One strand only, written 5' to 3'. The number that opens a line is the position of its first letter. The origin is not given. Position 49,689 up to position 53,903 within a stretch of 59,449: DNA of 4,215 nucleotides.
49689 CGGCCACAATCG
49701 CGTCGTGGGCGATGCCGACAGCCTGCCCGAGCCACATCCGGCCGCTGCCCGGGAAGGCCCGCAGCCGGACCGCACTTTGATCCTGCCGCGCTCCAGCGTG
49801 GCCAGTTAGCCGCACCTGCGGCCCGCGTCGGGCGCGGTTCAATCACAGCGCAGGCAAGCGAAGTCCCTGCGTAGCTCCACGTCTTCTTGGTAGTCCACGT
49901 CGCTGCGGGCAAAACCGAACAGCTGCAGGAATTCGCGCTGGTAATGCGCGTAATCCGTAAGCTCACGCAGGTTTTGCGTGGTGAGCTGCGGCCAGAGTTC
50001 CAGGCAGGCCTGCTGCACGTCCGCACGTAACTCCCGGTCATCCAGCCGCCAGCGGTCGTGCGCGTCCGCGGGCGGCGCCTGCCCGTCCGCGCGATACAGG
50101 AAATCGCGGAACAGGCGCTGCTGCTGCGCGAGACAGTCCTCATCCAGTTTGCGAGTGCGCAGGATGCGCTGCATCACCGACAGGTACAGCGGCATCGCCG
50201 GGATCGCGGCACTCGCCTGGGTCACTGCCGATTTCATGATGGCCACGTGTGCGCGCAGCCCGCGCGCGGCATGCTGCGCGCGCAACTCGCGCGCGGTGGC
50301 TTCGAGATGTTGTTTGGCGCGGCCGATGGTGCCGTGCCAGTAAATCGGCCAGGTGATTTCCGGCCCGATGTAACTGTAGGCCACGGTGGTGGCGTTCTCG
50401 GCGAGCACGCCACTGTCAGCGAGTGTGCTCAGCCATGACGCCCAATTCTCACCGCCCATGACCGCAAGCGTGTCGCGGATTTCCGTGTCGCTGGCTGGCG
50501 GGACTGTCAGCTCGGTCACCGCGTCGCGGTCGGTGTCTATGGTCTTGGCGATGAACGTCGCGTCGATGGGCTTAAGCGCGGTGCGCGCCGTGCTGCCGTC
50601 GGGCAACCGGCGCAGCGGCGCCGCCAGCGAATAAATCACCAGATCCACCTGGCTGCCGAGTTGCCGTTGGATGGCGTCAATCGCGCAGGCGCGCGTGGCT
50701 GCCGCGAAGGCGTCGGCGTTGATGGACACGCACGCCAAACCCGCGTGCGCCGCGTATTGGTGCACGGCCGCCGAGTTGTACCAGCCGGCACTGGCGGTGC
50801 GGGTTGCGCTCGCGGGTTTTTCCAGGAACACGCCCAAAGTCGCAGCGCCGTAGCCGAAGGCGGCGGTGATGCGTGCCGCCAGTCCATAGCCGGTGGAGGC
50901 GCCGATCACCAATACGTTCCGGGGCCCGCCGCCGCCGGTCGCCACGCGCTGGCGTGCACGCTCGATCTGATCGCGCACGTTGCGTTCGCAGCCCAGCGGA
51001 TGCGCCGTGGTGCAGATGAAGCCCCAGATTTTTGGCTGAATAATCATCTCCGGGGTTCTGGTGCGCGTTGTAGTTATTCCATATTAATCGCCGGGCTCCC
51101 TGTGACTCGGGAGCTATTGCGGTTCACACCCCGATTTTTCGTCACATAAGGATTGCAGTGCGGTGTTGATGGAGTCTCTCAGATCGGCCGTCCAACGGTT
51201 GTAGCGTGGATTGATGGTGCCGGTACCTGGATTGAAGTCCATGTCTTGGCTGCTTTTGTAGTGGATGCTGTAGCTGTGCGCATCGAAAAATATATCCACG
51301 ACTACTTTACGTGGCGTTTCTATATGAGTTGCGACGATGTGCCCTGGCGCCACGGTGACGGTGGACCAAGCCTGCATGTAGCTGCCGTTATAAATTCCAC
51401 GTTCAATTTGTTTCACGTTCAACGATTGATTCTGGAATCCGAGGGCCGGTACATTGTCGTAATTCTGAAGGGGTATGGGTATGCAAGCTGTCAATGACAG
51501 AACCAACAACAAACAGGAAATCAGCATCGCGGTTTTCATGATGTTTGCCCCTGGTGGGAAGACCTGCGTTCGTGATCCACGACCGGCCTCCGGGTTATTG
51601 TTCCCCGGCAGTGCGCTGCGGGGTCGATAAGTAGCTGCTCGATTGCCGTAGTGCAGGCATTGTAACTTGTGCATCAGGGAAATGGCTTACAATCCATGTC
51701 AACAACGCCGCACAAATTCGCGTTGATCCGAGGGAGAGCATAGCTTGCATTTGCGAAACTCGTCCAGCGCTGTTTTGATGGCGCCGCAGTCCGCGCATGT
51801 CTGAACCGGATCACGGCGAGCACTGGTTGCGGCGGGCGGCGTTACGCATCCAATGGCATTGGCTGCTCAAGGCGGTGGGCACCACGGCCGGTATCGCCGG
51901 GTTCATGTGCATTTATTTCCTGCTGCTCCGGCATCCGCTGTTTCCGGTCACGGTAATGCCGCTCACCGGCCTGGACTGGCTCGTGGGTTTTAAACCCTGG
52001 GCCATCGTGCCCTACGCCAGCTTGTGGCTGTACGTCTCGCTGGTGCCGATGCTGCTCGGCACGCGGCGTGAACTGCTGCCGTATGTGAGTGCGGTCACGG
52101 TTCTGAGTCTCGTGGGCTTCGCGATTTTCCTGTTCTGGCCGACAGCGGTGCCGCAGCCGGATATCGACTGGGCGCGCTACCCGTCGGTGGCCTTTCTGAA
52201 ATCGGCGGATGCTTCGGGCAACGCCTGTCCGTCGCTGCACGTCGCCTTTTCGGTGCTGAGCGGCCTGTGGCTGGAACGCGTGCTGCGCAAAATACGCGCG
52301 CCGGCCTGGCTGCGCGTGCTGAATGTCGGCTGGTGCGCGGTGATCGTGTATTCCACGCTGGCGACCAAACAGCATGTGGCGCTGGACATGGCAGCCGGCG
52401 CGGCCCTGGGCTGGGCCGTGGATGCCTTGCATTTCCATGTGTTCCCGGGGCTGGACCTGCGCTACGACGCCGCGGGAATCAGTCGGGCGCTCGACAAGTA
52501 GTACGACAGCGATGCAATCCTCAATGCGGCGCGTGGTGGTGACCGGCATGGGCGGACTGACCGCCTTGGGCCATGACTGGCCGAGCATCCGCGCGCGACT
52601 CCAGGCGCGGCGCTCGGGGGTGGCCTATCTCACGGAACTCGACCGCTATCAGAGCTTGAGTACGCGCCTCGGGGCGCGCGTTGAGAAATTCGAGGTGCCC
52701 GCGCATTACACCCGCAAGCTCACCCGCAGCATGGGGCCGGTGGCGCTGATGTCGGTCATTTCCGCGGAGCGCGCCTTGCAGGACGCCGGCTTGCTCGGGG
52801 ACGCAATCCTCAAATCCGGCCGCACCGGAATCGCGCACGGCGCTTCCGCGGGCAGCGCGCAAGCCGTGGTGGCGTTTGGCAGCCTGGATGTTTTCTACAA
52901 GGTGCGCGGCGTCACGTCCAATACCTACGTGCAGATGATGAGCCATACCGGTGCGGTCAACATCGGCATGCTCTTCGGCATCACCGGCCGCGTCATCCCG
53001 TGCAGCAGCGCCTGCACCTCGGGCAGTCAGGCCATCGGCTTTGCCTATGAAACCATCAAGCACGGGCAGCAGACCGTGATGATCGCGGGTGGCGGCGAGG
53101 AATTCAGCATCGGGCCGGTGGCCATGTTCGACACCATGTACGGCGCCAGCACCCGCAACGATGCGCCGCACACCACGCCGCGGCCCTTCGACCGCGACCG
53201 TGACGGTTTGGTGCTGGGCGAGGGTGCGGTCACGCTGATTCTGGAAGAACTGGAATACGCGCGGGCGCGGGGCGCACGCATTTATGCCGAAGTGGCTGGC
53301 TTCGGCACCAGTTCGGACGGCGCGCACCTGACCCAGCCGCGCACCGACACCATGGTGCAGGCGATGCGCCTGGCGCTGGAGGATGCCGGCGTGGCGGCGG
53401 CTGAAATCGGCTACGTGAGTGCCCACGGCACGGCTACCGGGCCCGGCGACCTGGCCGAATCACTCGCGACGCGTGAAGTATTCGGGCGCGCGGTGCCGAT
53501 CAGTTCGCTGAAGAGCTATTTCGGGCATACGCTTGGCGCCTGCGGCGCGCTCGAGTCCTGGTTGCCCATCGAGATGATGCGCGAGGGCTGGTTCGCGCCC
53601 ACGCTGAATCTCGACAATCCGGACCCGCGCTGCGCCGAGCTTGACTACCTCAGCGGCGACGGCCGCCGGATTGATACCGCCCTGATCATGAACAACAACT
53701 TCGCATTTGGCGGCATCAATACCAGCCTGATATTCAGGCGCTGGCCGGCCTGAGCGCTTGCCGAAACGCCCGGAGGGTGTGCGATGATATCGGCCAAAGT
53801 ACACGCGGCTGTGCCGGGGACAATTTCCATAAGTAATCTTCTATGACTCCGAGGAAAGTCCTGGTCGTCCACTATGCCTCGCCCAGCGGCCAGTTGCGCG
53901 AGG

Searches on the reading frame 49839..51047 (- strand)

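Call 10: search_protein_families(library=pfam, proteins=[window:49839-51047:-])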
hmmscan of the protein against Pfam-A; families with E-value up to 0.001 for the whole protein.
window:49839-51047:- (402 aa): 3 families
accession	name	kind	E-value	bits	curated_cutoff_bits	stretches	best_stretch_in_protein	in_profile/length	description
PF12241.14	Enoyl_reductase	-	7.7e-90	300.8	22.1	1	83-318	1-236/236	Trans-2-enoyl-CoA reductase catalytic region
PF12242.14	Eno-Rase_NADH_b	-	3.6e-33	113.6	23.4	1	2-80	1-78/79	NAD(P)H binding domain of trans-2-enoyl-CoA reductase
PF07055.18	Eno-Rase_FAD_bd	-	8.9e-25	87.3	25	1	328-390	2-64/64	Enoyl reductase FAD binding domain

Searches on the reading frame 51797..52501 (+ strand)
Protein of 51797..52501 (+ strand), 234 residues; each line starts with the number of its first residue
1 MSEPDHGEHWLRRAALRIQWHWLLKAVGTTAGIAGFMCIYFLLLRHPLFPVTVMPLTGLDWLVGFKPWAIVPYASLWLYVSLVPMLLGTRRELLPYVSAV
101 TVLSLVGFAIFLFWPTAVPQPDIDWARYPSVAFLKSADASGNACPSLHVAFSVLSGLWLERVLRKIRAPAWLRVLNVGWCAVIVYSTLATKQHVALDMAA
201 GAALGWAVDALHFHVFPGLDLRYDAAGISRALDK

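Call 43: search_protein_families(library=pfam, proteins=[window:51797-52501:+], max_evalue=0.01)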
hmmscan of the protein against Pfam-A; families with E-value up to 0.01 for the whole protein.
window:51797-52501:+ (234 aa): 3 families
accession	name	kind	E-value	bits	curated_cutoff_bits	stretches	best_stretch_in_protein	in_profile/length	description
PF01569.27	PAP2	-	1.3e-10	41.5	27.2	1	109-216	16-125/130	PAP2 superfamily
PF14378.12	PAP2_3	-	2e-09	38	27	1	73-208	36-187/190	PAP2 superfamily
PF24788.1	AtPDCT1_2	-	0.0048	17.2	27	1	146-211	97-157/160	AtPDCT1/2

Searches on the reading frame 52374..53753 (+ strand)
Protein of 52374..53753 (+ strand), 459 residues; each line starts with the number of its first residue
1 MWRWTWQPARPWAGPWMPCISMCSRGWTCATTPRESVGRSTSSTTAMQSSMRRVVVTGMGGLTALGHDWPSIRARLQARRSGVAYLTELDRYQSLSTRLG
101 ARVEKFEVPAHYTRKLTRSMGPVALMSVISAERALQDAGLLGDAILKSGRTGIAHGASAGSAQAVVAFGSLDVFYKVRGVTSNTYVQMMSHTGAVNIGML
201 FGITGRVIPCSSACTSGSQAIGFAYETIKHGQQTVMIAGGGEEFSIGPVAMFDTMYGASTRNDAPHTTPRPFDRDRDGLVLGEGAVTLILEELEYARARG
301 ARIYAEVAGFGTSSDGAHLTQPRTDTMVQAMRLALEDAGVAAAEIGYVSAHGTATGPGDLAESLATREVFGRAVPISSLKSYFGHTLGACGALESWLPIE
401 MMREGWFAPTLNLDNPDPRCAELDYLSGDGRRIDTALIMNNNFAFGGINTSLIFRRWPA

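Call 43: search_protein_families(library=pfam, proteins=[window:52374-53753:+], max_evalue=0.01)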
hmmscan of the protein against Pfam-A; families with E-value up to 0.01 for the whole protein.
window:52374-53753:+ (459 aa): 3 families
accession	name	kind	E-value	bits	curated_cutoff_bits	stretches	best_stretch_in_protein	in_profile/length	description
PF00109.32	ketoacyl-synt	-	9.6e-36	124.1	20.8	1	51-295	1-251/252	Beta-ketoacyl synthase, N-terminal domain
PF02801.28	Ketoacyl-synt_C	-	5.2e-27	94.7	20.8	1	304-413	1-118/119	Beta-ketoacyl synthase, C-terminal domain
PF00108.29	Thiolase_N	-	2.5e-05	24.2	26.4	1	211-256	82-128/260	Thiolase, N-terminal domain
